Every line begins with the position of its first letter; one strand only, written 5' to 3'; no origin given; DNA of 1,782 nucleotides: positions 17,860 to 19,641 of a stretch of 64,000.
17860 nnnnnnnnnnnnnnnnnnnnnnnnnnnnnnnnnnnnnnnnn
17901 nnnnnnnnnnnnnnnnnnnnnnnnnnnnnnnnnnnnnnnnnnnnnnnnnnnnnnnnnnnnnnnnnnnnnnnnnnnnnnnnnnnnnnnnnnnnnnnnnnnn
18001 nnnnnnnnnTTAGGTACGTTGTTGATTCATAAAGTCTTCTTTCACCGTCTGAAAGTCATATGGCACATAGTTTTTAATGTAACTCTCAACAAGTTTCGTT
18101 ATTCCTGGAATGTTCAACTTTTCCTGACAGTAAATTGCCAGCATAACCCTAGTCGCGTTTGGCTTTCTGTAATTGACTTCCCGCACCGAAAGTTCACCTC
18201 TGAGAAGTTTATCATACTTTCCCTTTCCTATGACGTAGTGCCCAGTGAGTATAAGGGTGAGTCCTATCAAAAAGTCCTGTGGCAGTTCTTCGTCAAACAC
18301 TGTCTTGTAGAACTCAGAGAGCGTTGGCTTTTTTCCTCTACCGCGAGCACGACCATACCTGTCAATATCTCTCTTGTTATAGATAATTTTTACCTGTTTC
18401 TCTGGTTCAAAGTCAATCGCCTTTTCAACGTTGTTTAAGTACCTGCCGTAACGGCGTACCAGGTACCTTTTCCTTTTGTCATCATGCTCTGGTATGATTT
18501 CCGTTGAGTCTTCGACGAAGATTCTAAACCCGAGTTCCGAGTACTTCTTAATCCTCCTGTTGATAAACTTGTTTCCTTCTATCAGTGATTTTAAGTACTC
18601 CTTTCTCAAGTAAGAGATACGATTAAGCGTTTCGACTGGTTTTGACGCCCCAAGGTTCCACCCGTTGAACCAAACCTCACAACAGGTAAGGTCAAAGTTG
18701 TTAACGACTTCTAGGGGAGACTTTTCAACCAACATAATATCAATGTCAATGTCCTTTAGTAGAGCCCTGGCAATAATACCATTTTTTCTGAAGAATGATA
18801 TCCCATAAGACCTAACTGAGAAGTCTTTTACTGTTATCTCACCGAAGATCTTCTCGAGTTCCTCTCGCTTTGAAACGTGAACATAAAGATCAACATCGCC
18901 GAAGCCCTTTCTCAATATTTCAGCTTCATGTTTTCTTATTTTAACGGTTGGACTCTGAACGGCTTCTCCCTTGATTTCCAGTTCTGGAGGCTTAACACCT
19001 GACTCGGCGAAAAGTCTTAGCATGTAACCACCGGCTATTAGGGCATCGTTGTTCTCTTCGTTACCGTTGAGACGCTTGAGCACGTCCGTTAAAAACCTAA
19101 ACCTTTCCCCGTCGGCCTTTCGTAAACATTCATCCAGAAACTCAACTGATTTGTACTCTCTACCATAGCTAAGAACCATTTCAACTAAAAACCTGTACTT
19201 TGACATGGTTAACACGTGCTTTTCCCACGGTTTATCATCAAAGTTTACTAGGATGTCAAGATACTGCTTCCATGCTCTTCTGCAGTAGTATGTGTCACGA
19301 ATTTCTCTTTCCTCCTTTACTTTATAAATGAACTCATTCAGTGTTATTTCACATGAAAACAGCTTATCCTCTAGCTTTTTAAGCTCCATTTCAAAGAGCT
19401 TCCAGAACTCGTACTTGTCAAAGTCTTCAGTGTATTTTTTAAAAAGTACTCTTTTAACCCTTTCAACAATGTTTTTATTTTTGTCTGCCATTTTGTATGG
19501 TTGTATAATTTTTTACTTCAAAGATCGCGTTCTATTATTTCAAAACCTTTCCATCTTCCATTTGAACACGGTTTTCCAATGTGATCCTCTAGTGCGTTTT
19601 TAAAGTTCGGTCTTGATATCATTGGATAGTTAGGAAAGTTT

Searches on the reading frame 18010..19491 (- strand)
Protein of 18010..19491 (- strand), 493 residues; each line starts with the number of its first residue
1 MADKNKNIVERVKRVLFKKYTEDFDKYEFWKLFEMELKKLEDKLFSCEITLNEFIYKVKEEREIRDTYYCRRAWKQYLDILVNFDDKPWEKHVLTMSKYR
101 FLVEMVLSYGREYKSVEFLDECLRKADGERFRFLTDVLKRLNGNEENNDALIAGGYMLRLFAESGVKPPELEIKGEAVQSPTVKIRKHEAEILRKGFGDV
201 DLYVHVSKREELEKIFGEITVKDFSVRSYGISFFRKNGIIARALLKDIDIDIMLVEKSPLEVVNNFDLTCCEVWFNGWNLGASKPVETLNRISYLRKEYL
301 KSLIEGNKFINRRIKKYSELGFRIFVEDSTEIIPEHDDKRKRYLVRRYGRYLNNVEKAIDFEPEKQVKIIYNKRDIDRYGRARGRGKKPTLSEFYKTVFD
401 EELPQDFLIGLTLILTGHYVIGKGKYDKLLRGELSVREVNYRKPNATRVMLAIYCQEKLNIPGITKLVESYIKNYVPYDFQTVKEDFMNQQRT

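Call 20: search_protein_families(library=pfam, proteins=[window:18010-19491:-], max_evalue=0.001)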
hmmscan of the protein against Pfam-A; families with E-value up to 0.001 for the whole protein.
window:18010-19491:- (493 aa): 0 families

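Call 68: search_solved_structures(query=window:18010-19491:-, max_evalue=0.01)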
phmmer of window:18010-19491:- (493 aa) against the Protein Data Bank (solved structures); distinct sequences matched with E-value up to 0.01: 0.
